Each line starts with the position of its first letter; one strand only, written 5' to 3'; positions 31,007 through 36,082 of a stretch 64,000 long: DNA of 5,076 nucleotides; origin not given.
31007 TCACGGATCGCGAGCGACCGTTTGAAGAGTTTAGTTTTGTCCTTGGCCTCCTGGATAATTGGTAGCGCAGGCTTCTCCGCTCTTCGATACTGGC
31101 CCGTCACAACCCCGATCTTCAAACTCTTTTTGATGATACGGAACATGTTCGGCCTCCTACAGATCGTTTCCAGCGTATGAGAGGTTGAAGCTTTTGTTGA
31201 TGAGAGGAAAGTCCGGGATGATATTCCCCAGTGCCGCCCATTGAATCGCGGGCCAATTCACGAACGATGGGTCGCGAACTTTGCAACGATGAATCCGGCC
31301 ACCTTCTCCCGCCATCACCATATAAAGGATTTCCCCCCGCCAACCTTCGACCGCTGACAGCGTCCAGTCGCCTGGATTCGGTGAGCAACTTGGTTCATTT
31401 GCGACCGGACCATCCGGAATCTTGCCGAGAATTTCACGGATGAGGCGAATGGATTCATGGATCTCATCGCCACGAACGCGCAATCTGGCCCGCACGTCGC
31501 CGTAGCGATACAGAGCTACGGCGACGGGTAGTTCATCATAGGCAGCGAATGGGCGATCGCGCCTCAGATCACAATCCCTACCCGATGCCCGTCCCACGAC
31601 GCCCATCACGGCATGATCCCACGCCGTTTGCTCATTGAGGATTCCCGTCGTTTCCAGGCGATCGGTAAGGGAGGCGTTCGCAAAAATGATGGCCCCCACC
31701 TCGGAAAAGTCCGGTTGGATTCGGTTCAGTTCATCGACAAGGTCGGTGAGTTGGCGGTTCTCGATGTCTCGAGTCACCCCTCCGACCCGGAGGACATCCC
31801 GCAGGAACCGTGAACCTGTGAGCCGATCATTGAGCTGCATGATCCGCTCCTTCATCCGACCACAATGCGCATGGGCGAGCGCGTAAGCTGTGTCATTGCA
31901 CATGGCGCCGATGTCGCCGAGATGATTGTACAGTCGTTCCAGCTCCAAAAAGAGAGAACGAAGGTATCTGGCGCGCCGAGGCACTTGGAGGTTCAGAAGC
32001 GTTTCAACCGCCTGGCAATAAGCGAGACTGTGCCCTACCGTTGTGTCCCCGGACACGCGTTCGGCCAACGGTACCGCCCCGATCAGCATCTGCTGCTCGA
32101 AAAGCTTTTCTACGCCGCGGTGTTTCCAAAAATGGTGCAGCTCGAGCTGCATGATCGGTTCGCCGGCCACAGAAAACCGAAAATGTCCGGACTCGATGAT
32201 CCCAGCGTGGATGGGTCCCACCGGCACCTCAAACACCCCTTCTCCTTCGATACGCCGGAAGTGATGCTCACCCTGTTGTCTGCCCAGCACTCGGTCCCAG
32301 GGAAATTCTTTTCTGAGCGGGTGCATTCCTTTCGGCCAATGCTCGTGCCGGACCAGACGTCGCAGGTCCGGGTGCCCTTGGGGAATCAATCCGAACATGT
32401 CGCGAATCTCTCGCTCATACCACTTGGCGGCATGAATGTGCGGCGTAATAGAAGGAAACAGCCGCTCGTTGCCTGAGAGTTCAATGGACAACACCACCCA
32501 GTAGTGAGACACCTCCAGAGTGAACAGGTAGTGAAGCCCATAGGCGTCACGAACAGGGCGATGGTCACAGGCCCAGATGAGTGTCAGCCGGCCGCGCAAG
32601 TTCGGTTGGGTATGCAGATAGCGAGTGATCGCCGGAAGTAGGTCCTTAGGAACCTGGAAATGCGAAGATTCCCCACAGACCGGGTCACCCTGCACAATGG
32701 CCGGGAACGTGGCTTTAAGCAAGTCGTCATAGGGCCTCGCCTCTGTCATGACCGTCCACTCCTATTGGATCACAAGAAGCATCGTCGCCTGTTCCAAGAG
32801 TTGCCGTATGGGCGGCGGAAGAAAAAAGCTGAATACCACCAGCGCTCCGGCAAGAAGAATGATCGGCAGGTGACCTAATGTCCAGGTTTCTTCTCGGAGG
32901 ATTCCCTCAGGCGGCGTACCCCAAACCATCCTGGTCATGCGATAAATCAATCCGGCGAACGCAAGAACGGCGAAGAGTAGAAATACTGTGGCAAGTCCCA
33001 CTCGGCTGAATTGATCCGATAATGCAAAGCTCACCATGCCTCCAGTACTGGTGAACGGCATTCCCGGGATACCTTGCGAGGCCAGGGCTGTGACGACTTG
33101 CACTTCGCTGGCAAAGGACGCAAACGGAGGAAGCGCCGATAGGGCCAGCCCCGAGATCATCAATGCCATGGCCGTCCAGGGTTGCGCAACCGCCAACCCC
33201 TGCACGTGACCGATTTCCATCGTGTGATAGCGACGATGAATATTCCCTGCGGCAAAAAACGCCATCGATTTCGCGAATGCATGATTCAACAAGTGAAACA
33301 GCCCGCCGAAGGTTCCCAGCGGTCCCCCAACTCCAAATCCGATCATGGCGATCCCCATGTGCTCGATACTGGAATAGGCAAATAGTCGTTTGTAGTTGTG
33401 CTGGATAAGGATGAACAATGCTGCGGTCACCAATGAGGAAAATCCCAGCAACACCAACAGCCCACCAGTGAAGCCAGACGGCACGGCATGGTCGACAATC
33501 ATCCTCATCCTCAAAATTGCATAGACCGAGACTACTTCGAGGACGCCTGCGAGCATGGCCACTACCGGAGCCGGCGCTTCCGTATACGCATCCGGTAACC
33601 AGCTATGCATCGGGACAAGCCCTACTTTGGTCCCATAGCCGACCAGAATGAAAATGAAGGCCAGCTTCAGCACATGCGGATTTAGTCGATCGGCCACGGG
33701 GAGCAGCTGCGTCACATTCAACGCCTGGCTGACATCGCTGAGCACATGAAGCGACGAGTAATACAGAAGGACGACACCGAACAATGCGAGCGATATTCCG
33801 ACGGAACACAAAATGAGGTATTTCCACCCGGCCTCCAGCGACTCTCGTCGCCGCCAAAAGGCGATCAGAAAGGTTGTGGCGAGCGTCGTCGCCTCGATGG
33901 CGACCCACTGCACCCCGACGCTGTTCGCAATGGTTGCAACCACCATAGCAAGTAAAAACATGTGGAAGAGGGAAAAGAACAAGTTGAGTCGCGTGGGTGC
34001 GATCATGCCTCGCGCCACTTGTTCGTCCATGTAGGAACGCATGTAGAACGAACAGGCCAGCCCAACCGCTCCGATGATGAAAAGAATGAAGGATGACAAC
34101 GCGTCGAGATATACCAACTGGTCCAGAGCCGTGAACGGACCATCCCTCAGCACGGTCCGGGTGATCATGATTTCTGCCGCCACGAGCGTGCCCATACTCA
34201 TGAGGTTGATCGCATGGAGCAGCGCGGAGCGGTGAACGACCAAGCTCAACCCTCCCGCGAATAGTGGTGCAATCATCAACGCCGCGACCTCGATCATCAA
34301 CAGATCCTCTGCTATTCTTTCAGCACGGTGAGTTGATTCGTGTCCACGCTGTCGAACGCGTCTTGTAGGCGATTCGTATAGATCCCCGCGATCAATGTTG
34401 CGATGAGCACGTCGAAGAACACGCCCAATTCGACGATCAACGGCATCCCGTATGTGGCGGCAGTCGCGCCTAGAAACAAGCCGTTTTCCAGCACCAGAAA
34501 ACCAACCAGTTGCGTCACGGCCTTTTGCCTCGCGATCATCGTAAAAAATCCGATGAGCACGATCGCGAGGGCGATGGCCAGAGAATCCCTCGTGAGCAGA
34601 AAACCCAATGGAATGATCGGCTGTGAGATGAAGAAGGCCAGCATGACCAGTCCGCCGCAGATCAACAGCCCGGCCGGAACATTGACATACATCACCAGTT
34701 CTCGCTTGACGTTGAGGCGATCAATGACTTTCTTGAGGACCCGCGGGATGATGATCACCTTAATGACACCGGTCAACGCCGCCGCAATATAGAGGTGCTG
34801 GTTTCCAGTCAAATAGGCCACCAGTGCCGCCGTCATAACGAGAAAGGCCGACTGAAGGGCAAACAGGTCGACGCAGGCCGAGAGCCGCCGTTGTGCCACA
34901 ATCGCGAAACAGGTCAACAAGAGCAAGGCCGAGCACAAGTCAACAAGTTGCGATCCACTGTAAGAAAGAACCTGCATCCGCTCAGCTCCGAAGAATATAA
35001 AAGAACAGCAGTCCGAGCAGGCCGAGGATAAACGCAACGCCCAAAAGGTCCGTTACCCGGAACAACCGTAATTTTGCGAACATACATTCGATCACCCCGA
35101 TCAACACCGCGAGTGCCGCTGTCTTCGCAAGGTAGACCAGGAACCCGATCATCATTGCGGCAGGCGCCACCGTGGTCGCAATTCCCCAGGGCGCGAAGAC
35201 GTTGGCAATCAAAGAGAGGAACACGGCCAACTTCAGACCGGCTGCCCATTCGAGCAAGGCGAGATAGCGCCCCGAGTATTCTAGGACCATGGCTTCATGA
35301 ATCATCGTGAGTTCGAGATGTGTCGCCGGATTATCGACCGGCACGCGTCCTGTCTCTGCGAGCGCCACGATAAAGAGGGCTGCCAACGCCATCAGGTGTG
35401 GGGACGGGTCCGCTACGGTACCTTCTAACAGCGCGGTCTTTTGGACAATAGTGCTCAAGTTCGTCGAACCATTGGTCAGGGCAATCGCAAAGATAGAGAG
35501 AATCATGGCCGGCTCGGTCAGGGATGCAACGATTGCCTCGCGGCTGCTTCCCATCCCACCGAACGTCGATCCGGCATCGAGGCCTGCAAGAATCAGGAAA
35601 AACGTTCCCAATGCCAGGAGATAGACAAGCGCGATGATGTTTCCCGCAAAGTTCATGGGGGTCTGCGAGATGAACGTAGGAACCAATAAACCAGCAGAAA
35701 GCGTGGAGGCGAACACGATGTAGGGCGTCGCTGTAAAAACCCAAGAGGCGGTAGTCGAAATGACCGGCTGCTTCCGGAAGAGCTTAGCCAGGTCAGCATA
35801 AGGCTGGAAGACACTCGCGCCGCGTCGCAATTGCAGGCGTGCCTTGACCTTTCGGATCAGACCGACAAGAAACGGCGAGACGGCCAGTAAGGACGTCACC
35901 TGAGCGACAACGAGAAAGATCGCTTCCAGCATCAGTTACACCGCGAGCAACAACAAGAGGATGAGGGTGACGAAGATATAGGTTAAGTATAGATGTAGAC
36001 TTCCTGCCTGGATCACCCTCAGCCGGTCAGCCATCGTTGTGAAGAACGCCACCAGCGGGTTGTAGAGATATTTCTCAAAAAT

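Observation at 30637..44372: Candidate new system: nickel-less hydrogenase-like (Ehr) ion-pumping complex under sigma54 control, with a periplasmic blue-copper protein and a CbbQ ATPase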

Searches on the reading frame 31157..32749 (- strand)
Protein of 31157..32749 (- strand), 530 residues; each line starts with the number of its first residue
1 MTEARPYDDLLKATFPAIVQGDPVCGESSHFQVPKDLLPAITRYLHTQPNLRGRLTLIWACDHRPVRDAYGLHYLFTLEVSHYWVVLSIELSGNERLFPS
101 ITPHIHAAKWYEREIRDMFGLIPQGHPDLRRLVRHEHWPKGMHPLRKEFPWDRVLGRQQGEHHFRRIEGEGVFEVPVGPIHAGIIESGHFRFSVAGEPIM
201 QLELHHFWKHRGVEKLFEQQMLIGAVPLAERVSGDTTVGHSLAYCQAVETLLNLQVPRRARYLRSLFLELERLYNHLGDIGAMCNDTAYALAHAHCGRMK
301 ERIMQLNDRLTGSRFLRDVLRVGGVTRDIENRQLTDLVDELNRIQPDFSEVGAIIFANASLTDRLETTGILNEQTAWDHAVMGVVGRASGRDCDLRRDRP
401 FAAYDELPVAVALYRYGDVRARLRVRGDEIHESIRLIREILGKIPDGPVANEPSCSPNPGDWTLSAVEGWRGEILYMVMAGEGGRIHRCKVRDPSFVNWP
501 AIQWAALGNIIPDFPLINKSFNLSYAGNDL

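Call 4: search_protein_families(library=pfam, proteins=[window:31157-32749:-], max_evalue=0.01)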
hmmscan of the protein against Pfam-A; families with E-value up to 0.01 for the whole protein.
window:31157-32749:- (530 aa): 3 families
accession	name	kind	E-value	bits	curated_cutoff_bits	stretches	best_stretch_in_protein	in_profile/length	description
PF00346.24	Complex1_49kDa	-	1.1e-44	153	24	2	296-452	11-167/271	Respiratory-chain NADH dehydrogenase, 49 Kd subunit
PF00329.25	Complex1_30kDa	-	4.5e-25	89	22.5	1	32-152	2-121/124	Respiratory-chain NADH dehydrogenase, 30 Kd subunit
PF00374.24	NiFeSe_Hases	-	2.4e-05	23.9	25.8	1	211-277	1-67/508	Nickel-dependent hydrogenase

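Call 5: search_protein_families(library=ncbifam, proteins=[window:31157-32749:-], max_evalue=0.01)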
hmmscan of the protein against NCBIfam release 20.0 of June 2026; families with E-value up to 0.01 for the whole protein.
window:31157-32749:- (530 aa): 24 families
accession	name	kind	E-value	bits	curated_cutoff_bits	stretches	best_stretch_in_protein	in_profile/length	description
NF004739.1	PRK06075.1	equivalog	9.7e-68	228.7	360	2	174-452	2-280/384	NADH-quinone oxidoreductase subunit D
NF009808.0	PRK13292.1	equivalog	5.1e-65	219.7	1156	1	10-448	230-683/791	NADH-quinone oxidoreductase subunit B/C/D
TIGR01962.1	NuoD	equivalog_domain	1.3e-57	195.4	459.35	2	177-452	7-282/386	NADH dehydrogenase (quinone) subunit D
NF008974.0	PRK12322.1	equivalog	4.5e-54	183.8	522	1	175-514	9-350/366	NADH-quinone oxidoreductase subunit D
NF008728.0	PRK11742.1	equivalog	2e-52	178.3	840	2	177-468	219-511/598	NADH-quinone oxidoreductase subunit C/D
NF040602.1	F420_dehyd_FpoD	exception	6e-49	167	600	1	175-520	10-362/372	F420H2 dehydrogenase subunit FpoD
NF005649.0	PRK07415.1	equivalog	7.2e-38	130.6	583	1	176-451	14-290/394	NAD(P)H-quinone oxidoreductase subunit H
TIGR01961.1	NuoC_fam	subfamily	6.6e-16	58.9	122.45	1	55-151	27-120/122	NADH (or F420H2) dehydrogenase, subunit C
NF004733.0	PRK06074.1-5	equivalog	2.9e-13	49.9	225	1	32-151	34-151/203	NADH-quinone oxidoreductase subunit C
NF005856.0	PRK07785.1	equivalog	6e-13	49.2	224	1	30-151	103-224/246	NADH-quinone oxidoreductase subunit C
NF004737.0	PRK06074.2-4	equivalog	4e-10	39.8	144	1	85-150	64-125/150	NADH-quinone oxidoreductase subunit C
NF004730.0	PRK06074.1-1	equivalog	1.6e-09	37.9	193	1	98-151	107-158/200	NADH-quinone oxidoreductase subunit C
NF009141.0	PRK12494.1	equivalog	2.9e-09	37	175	1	85-149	101-163/175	NAD(P)H-quinone oxidoreductase subunit J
NF006304.0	PRK08491.1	equivalog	5.3e-09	36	228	1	68-150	96-175/263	NADH-quinone oxidoreductase subunit C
NF004731.0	PRK06074.1-3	equivalog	2e-08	34.3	303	1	76-151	76-147/207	NADH-quinone oxidoreductase subunit C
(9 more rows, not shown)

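Call 13: find_homologous_proteins(query=window:31157-32749:-, max_evalue=1e-10)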
Query window:31157-32749:- (530 aa): 7909 proteins with E <= 1e-10 among 8000 candidates; the best 120 are listed.
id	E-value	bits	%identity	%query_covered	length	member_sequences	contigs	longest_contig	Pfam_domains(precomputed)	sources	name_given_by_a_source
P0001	0.0e+0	1113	89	100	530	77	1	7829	PF00374.25,PF00329.26,PF00346.25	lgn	-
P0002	0.0e+0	1106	88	100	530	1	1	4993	PF00374.25,PF00329.26,PF00346.25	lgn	-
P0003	0.0e+0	1103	87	100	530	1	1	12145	PF00374.25,PF00329.26,PF00346.25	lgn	-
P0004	0.0e+0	1101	88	100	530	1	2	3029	PF00374.25,PF00329.26,PF00346.25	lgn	-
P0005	0.0e+0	1100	87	100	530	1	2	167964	PF00374.25,PF00329.26,PF00346.25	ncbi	-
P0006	0.0e+0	1100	88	100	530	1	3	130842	PF00374.25,PF00329.26,PF00346.25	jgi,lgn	-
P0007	0.0e+0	1099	88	100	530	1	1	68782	PF00374.25,PF00329.26,PF00346.25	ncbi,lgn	-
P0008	0.0e+0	1099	88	100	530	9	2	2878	PF00374.25,PF00329.26,PF00346.25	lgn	-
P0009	0.0e+0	1099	89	100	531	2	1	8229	PF00329.26,PF00346.25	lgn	-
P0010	0.0e+0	1099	88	100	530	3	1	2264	PF00329.26,PF00346.25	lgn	-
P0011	0.0e+0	1097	88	100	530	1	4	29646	PF00374.25,PF00329.26,PF00346.25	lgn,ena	-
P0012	0.0e+0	1092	87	100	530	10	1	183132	PF00374.25,PF00329.26,PF00346.25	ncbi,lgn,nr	ncbi:MAG: NADH-quinone oxidoreductase subunit C [Nitrospira sp.]|nr:NADH-quinone oxidoreductase subu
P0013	0.0e+0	1088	87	100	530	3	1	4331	PF00374.25,PF00329.26,PF00346.25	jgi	jgi:Ni,Fe-hydrogenase III large subunit/Ni,Fe-hydrogenase III component G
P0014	0.0e+0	1086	87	100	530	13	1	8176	PF00374.25,PF00329.26,PF00346.25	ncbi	-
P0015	0.0e+0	1083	86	100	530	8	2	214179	PF00374.25,PF00329.26,PF00346.25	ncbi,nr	ncbi:MAG: NADH-quinone oxidoreductase subunit C [Nitrospira sp.]|nr:NADH-quinone oxidoreductase subu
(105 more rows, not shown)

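Call 108: search_dna_similar(query=window:31157-32749:-, collection=plasmids, mode=protein, max_rows=15, max_evalue=1e-40)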
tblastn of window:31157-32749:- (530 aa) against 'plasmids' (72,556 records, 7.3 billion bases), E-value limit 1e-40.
Records with a match: 99; places in all: 106; records where one place covers at least 80% of the query: 96.
Best place of each record, by identity: <60% 99.
By first word of the organism name: Rhizobium 31; Azospirillum 16; Burkholderia 7; Cupriavidus 6; Escherichia 5; Acinetobacter 5; Paraburkholderia 4; Rhodococcus 2; Proteus 2; Pantoea 2; and 17 more.
By predicted mobility (MOB-suite, as given by PLSDB): non-mobilizable 59; conjugative 23; mobilizable 17.
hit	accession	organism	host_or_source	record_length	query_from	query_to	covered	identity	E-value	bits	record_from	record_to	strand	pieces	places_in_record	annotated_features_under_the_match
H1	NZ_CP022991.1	Paraburkholderia aromaticivorans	-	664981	15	530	97%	40.1%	5e-108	361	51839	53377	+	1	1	NADH-quinone oxidoreductase subunit C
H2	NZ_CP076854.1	Rhizobium sp. WYJ-E13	Curcuma wenyujin Y.H. Chen et C. ...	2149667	36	530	93%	40.8%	2e-94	322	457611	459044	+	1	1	none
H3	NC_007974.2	Cupriavidus metallidurans CH34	-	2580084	30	530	95%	40.0%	4e-98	332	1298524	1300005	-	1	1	none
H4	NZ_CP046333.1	Cupriavidus metallidurans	sedimentation pond in a zinc factory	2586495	30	530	95%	40.0%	4e-98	332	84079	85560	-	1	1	none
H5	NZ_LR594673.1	Variovorax sp. PBL-E5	linuron-contaminated soil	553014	33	530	94%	39.9%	5e-103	347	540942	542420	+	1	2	NADH-quinone oxidoreductase subunit C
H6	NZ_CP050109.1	Rhizobium leguminosarum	Trifolium repens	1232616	30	530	95%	39.1%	1e-94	323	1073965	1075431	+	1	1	record has no annotation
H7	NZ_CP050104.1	Rhizobium leguminosarum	Trifolium repens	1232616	30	530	95%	39.1%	1e-94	323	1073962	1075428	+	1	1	record has no annotation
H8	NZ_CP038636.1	Cupriavidus oxalaticus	whole organism,sewage sludge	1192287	30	530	95%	39.0%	4e-98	333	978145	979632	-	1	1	none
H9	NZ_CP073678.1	Cupriavidus sp. KK10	Isolate,A bacterial consortium from ...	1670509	30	530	95%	39.0%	7e-95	323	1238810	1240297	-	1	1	none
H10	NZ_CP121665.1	Rhizobium sp. CB3090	Gliricidia sp.,cell culture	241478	53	530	90%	40.8%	2e-92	316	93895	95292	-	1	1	NADH-quinone oxidoreductase subunit C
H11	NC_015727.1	Cupriavidus necator N-1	soil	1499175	30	530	95%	38.8%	8e-94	320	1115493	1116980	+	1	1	record has no annotation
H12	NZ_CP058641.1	Rhodococcus sp. ZPP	cell culture,soil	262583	54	530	90%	40.7%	1e-103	348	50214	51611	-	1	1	NADH-quinone oxidoreductase subunit C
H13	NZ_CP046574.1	Rhodococcus sp. WAY2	cell culture,bacterial consortium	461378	54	530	90%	40.7%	1e-103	348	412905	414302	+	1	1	NADH-quinone oxidoreductase subunit C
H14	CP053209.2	Rhizobium leguminosarum bv. trifolii TA1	Trifolium spumosum L. (Annual ...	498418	52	530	90%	40.5%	3e-88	304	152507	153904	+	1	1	hydrogenase expression protein HypE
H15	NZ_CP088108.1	Rhizobium ruizarguesonis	cell culture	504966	52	530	90%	40.5%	3e-88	304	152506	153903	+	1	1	NADH-quinone oxidoreductase subunit C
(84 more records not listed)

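Call 109: get_annotated_region(hit=H15, flank=9000)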
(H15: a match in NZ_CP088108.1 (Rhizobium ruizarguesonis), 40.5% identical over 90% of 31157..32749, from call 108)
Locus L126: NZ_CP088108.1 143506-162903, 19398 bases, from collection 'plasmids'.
description: Rhizobium ruizarguesonis strain TA1 plasmid pTA1_4, complete sequence
organism: Rhizobium ruizarguesonis (NCBI taxid 2081791)
taxonomy: Bacteria; Pseudomonadota; Alphaproteobacteria; Hyphomicrobiales; Rhizobiaceae; Rhizobium; Rhizobium ruizarguesonis
host: -; source: cell culture; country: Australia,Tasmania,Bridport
typing (MOB-suite, as given by PLSDB): conjugative; relaxase MOBQ; mating-pair formation MPF_T
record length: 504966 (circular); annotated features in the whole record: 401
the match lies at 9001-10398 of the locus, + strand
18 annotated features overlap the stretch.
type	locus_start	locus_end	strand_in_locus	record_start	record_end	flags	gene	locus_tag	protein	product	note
CDS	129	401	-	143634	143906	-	-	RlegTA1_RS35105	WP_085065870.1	acyl-CoA thioesterase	-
CDS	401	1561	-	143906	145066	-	-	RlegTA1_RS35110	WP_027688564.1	iron-containing alcohol dehydrogenase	-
CDS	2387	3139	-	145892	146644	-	-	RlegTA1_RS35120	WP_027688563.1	YoaK family protein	-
CDS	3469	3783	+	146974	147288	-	-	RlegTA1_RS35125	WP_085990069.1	helix-turn-helix transcriptional regulator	-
CDS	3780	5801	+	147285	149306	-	hyfB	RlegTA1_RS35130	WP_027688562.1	hydrogenase 4 subunit B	GO:0042773 - ATP synthesis coupled electron transport [Evidence IEA]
CDS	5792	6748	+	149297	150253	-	-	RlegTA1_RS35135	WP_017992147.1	NADH-quinone oxidoreductase subunit H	-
CDS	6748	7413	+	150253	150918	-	-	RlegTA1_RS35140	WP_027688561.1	hydrogenase-4 component E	-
CDS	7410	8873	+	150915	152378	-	-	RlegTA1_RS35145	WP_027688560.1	hydrogenase 4 subunit F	-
CDS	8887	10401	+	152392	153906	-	-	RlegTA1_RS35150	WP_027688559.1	NADH-quinone oxidoreductase subunit C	-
CDS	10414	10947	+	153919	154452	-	nuoB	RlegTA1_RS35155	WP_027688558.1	NADH-quinone oxidoreductase subunit NuoB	-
CDS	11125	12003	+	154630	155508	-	-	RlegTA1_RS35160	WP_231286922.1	DUF4365 domain-containing protein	-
CDS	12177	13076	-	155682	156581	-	-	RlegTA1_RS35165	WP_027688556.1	universal stress protein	-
CDS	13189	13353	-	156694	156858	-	-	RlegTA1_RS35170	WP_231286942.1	hypothetical protein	-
CDS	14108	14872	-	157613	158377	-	-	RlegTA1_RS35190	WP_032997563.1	GntR family transcriptional regulator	-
CDS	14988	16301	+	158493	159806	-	-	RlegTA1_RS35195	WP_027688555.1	M20/M25/M40 family metallo-hydrolase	-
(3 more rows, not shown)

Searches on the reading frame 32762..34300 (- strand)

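Call 4: search_protein_families(library=pfam, proteins=[window:32762-34300:-], max_evalue=0.01)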
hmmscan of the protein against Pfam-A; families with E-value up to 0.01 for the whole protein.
window:32762-34300:- (512 aa): 1 family
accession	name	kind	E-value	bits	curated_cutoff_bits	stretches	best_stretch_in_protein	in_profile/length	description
PF00361.26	Proton_antipo_M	-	2.8e-56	191.3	21.5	1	126-410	2-279/294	NADH:quinone oxidoreductase/Mrp antiporter, TM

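Call 5: search_protein_families(library=ncbifam, proteins=[window:32762-34300:-], max_evalue=0.01)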
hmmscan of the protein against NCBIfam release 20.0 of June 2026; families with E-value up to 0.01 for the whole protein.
window:32762-34300:- (512 aa): 73 families (the best 25 are shown)
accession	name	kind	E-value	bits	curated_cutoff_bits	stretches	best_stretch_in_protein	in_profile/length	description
NF005044.0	PRK06458.1-4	equivalog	1.5e-122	410.2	610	1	8-509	10-494/531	hydrogenase 4 subunit F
NF005045.0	PRK06458.1-5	equivalog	9.7e-120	400.8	543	1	4-418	3-417/484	hydrogenase 4 subunit F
NF005043.0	PRK06458.1-3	equivalog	1.4e-99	334.3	533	1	4-407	8-407/483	hydrogenase 4 subunit F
NF005041.0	PRK06458.1-1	equivalog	1.2e-91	308.4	951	1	29-508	34-493/526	hydrogenase 4 subunit F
NF005042.0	PRK06458.1-2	equivalog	2.3e-70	237.9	437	1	58-410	49-375/439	hydrogenase 4 subunit F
NF006427.0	PRK08676.1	equivalog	4e-70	237.1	511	1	30-408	25-403/486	hydrogenase membrane subunit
NF005086.0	PRK06521.1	equivalog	1.3e-60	205.7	667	1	26-407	41-415/669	hydrogenase 4 subunit B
NF006241.0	PRK08377.1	equivalog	1.6e-47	162.7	645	1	64-410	75-404/494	NADH dehydrogenase subunit N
TIGR01770.1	NDH_I_N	subfamily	4e-46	158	332.6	1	28-410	33-405/472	NADH-quinone oxidoreductase subunit NuoN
NF006240.0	PRK08376.1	subfamily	4.8e-45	154.4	662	1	62-402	85-422/521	putative monovalent cation/H+ antiporter subunit D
NF006418.0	PRK08667.1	equivalog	5.5e-45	154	794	1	27-406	37-408/644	hydrogenase membrane subunit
TIGR01972.1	NDH_I_M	subfamily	1.1e-44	152.9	263.8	1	51-408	51-402/486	NADH-quinone oxidoreductase subunit M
NF005097.0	PRK06525.1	equivalog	3.2e-41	141.6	430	1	63-408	72-405/480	hydrogenase 4 subunit D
NF006419.0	PRK08668.1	equivalog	1.7e-40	139.4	617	1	3-425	2-420/613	NADH dehydrogenase subunit M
NF009212.0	PRK12561.1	subfamily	3.4e-37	128.4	645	1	104-417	112-416/531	NAD(P)H-quinone oxidoreductase subunit 4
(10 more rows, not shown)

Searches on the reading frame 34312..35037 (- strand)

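Call 4: search_protein_families(library=pfam, proteins=[window:34312-35037:-], max_evalue=0.01)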
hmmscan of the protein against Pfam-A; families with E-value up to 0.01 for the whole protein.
window:34312-35037:- (241 aa): 0 families

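Call 5: search_protein_families(library=ncbifam, proteins=[window:34312-35037:-], max_evalue=0.01)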
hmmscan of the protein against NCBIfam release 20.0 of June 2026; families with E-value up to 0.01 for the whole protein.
window:34312-35037:- (241 aa): 3 families
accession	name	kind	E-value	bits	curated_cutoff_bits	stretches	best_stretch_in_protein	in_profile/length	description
NF008556.0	PRK11492.1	equivalog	1.6e-29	103.3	136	1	27-240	2-215/216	hydrogenase 4 membrane subunit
NF002596.0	PRK02251.2-2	equivalog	0.0024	17.7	114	1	116-171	15-68/69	cell division protein CrgA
NF005621.0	PRK07375.1-6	equivalog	0.0061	16.4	126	1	146-196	4-54/120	putative monovalent cation/H+ antiporter subunit C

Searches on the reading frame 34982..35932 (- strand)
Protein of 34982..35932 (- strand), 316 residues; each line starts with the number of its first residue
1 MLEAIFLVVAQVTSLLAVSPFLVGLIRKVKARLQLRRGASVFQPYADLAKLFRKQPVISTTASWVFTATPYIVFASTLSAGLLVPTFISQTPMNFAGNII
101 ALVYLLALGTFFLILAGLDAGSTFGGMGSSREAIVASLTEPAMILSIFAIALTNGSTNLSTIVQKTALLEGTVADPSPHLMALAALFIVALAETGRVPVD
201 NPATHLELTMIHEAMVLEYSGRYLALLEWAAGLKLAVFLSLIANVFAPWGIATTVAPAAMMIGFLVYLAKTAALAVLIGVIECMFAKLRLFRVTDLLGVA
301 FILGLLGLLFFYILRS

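Call 4: search_protein_families(library=pfam, proteins=[window:34982-35932:-], max_evalue=0.01)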
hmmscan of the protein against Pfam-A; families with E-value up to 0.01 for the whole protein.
window:34982-35932:- (316 aa): 1 family
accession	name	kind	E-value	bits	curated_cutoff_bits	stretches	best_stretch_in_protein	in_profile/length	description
PF00146.26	NADHdh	-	9.3e-47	160.2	27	1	9-308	5-294/298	NADH dehydrogenase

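Call 5: search_protein_families(library=ncbifam, proteins=[window:34982-35932:-], max_evalue=0.01)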
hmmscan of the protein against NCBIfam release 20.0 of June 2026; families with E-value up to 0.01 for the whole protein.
window:34982-35932:- (316 aa): 6 families
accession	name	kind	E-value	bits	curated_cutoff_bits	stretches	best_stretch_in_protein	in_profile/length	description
NF004741.0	PRK06076.1-2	equivalog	2.4e-22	79.6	305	1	6-296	24-313/337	NADH-quinone oxidoreductase subunit NuoH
NF004745.0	PRK06076.1-6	equivalog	3.2e-18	66.1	450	1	7-290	18-307/341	NADH-quinone oxidoreductase subunit NuoH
NF004742.0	PRK06076.1-3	equivalog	2e-13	50.2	531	1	8-293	29-325/356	NADH-quinone oxidoreductase subunit NuoH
NF004740.0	PRK06076.1-1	equivalog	1.8e-12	47.5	399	1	9-294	19-298/325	NADH-quinone oxidoreductase subunit NuoH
NF004744.0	PRK06076.1-5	equivalog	1.6e-09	37.4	542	1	7-283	37-311/372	NADH-quinone oxidoreductase subunit NuoH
NF004743.0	PRK06076.1-4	equivalog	4.2e-09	35.8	494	1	9-284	21-310/433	NADH-quinone oxidoreductase subunit NuoH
